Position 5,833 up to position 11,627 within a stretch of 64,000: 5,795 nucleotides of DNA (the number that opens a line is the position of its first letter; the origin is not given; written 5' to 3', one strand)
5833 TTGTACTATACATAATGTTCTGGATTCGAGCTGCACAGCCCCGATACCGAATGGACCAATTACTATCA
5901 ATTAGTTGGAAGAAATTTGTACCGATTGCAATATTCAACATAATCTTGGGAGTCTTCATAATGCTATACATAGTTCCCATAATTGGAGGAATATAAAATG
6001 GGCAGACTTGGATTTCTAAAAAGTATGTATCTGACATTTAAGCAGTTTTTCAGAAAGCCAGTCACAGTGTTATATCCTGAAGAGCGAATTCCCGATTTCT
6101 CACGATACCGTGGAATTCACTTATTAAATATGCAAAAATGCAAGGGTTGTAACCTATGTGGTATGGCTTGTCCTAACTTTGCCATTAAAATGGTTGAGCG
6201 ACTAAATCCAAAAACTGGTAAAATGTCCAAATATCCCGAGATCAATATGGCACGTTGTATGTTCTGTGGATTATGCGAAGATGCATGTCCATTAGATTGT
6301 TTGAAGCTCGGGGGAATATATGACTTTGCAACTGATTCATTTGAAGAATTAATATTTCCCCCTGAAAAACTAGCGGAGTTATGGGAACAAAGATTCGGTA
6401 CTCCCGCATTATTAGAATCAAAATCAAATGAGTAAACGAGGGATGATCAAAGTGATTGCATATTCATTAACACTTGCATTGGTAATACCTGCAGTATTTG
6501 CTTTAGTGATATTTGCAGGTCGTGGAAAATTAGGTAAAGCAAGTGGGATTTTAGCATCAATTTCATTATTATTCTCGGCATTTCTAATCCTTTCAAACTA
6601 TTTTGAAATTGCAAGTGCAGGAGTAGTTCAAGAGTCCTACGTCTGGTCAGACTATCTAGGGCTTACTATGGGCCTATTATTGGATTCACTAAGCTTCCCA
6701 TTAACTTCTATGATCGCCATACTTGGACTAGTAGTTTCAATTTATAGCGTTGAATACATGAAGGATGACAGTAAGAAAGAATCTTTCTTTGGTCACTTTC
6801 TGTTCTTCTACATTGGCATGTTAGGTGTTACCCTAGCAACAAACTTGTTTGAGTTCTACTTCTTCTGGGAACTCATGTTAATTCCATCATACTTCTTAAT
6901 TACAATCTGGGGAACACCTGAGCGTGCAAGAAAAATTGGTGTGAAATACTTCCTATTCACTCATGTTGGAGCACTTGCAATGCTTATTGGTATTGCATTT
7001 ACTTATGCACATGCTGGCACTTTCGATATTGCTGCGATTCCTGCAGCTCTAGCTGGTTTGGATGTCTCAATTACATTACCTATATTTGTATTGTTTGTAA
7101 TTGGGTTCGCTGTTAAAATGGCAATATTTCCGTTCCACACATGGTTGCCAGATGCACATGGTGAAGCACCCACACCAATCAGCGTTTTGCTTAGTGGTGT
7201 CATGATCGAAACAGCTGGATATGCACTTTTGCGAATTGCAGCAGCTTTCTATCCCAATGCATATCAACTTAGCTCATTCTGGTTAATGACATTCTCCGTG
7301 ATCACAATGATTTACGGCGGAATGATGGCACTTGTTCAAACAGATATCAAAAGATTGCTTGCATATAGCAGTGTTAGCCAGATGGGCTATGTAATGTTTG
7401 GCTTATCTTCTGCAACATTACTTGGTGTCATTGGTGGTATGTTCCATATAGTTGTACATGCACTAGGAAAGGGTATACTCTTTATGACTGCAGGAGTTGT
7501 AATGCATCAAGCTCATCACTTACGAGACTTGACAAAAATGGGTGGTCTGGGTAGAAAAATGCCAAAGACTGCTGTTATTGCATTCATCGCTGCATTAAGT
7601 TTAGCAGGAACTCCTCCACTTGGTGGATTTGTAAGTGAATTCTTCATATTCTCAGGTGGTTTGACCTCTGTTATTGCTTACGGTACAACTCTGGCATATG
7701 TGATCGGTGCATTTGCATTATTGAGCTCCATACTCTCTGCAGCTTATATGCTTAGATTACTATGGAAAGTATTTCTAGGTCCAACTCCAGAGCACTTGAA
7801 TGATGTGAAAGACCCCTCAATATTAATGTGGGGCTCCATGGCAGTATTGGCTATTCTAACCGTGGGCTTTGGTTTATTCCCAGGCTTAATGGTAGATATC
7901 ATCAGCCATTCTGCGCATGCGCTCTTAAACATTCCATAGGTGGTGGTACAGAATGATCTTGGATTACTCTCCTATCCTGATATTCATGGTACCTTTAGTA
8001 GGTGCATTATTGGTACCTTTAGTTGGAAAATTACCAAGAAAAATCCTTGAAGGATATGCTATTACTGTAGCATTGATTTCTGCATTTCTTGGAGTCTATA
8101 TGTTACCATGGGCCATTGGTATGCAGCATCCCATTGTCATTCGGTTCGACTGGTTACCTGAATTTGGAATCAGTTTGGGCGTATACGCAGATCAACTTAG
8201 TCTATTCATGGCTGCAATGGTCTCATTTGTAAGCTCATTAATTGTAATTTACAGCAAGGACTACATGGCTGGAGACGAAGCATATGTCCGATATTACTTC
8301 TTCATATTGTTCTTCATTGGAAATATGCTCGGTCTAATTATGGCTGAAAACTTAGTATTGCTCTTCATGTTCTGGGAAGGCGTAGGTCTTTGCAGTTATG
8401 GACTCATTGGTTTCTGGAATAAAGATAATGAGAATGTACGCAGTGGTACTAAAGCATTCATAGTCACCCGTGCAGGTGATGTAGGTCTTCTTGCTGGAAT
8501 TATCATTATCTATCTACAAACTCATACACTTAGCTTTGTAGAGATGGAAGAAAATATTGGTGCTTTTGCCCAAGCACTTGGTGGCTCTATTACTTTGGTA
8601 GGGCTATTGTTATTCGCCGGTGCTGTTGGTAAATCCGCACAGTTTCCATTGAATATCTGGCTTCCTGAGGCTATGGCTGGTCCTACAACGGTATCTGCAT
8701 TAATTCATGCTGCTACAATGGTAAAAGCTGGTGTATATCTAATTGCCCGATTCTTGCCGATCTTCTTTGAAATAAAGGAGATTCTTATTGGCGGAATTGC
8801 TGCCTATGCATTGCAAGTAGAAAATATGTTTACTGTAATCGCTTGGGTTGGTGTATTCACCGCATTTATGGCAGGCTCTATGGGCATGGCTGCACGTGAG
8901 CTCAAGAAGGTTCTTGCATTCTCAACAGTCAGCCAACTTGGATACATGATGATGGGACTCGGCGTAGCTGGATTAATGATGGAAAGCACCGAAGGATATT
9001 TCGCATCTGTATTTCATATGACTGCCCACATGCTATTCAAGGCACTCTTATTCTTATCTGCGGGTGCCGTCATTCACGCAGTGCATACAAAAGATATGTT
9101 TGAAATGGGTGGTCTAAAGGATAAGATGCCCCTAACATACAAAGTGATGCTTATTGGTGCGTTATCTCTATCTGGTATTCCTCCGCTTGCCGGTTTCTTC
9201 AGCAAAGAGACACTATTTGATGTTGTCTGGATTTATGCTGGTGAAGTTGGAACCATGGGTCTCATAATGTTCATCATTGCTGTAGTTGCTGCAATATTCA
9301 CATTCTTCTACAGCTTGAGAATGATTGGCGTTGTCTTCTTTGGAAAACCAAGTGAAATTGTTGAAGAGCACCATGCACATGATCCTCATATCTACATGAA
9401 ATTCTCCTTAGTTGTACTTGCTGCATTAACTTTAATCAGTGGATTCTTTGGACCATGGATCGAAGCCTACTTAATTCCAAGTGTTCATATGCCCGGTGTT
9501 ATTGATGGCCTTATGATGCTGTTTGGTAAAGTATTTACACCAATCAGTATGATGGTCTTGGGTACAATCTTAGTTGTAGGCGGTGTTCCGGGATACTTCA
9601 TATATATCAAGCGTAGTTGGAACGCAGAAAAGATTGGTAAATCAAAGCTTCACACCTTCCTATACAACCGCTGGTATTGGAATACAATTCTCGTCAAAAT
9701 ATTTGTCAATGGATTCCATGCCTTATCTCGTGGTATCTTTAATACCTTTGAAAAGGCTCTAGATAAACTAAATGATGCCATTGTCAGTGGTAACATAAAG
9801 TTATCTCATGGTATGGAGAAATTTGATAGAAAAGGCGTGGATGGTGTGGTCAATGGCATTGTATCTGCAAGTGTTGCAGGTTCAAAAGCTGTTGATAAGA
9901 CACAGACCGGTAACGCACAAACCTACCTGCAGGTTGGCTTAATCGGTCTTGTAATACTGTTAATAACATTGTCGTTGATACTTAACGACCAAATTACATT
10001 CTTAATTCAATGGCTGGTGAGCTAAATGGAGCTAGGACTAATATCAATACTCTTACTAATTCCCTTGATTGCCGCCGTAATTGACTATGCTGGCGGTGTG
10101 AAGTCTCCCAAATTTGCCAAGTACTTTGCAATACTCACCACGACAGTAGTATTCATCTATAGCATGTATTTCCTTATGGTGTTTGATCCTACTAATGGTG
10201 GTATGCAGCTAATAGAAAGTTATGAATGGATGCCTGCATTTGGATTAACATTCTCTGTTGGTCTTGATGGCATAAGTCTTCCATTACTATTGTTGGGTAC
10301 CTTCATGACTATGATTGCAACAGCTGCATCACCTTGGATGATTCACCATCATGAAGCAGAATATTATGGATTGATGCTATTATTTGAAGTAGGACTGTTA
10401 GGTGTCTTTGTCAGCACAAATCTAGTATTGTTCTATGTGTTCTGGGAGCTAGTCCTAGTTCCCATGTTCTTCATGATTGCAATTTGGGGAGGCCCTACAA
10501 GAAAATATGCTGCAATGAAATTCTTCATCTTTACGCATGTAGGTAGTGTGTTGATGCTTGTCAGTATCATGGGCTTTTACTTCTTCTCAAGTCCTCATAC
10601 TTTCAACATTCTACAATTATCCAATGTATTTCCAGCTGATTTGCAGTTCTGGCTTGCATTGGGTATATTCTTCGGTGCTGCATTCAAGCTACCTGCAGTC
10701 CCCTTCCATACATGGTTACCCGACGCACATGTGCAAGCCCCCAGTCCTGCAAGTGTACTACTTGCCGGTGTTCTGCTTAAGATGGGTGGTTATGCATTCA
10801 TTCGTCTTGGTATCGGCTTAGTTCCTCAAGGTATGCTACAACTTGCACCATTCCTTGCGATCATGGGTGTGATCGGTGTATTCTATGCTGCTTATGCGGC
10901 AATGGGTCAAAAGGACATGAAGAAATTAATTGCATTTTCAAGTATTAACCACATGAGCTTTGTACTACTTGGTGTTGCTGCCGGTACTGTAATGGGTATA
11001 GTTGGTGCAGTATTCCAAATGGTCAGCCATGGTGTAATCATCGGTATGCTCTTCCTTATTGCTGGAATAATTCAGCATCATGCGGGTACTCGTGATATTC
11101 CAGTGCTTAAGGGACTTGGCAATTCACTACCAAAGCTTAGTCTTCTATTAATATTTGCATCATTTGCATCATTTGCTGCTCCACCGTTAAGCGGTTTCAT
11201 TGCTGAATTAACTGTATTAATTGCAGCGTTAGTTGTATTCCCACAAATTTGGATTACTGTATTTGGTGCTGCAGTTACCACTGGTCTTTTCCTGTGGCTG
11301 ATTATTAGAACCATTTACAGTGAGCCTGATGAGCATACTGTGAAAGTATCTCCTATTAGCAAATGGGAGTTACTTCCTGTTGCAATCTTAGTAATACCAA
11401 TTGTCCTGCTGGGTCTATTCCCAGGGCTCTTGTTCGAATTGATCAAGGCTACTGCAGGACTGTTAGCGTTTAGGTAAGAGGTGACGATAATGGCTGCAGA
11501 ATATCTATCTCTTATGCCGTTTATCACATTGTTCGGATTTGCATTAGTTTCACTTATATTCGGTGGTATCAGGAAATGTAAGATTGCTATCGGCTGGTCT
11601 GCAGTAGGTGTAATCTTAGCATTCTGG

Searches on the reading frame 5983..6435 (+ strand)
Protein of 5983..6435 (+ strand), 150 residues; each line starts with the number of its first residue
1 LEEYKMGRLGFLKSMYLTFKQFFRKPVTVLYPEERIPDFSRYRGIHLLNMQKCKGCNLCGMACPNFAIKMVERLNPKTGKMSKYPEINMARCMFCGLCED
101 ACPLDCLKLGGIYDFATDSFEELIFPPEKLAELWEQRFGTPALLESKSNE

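Call 7: search_protein_families(library=pfam, proteins=[window:5983-6435:+], max_evalue=0.01)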
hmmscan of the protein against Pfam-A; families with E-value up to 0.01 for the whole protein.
window:5983-6435:+ (150 aa): 12 families
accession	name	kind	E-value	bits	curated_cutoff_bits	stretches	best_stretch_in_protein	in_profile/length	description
PF00037.32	Fer4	-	6.2e-12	45.2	21.1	2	85-107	1-23/24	4Fe-4S binding domain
PF12838.12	Fer4_7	-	1.1e-10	42.2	27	1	52-105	1-51/52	4Fe-4S dicluster domain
PF12797.12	Fer4_2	-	2.2e-07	30.8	24.5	2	47-64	4-21/22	4Fe-4S binding domain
PF14697.11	Fer4_21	-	6.3e-07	29.9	35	1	49-109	4-59/59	4Fe-4S dicluster domain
PF13237.11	Fer4_10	-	7.3e-07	29.5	25.5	1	49-103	5-53/53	4Fe-4S dicluster domain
PF13484.11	Fer4_16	-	4.1e-06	27.9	30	1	52-104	1-65/66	4Fe-4S double cluster binding domain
PF13187.11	Fer4_9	-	8.6e-06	26.1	27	1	52-106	1-51/52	4Fe-4S dicluster domain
PF25160.1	LdpA_Fe-S-bd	-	0.00031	20.9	27.6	0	50-72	25-47/49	LdpA Fe-S cluster-binding domain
PF12800.12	Fer4_4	-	0.00072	20.2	24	0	90-103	2-15/17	4Fe-4S binding domain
PF13534.11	Fer4_17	-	0.0013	19.7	22.2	0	86-105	40-59/61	4Fe-4S dicluster domain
PF12837.12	Fer4_6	-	0.0034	17.7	25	0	49-64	5-20/24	4Fe-4S binding domain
PF13183.11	Fer4_8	-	0.0063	17.5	27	0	50-104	2-66/68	4Fe-4S dicluster domain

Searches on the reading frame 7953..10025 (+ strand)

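Call 7: search_protein_families(library=pfam, proteins=[window:7953-10025:+], max_evalue=0.01)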
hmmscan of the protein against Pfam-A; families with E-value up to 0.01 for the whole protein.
window:7953-10025:+ (690 aa): 2 families
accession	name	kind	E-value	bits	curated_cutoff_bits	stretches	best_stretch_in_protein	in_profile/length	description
PF00361.26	Proton_antipo_M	-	2.1e-73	247.6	21.5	1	131-430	1-280/294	NADH:quinone oxidoreductase/Mrp antiporter, TM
PF00662.26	Proton_antipo_N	-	1.6e-13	50.8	24.5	1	70-115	6-51/51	NADH-Ubiquinone oxidoreductase (complex I), chain 5 N-terminus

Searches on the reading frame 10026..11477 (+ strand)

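Call 7: search_protein_families(library=pfam, proteins=[window:10026-11477:+], max_evalue=0.01)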
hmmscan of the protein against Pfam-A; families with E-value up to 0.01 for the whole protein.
window:10026-11477:+ (483 aa): 1 family
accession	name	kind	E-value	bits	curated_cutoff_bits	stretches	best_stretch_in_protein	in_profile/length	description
PF00361.26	Proton_antipo_M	-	6.9e-68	229.4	21.5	1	130-413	1-286/294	NADH:quinone oxidoreductase/Mrp antiporter, TM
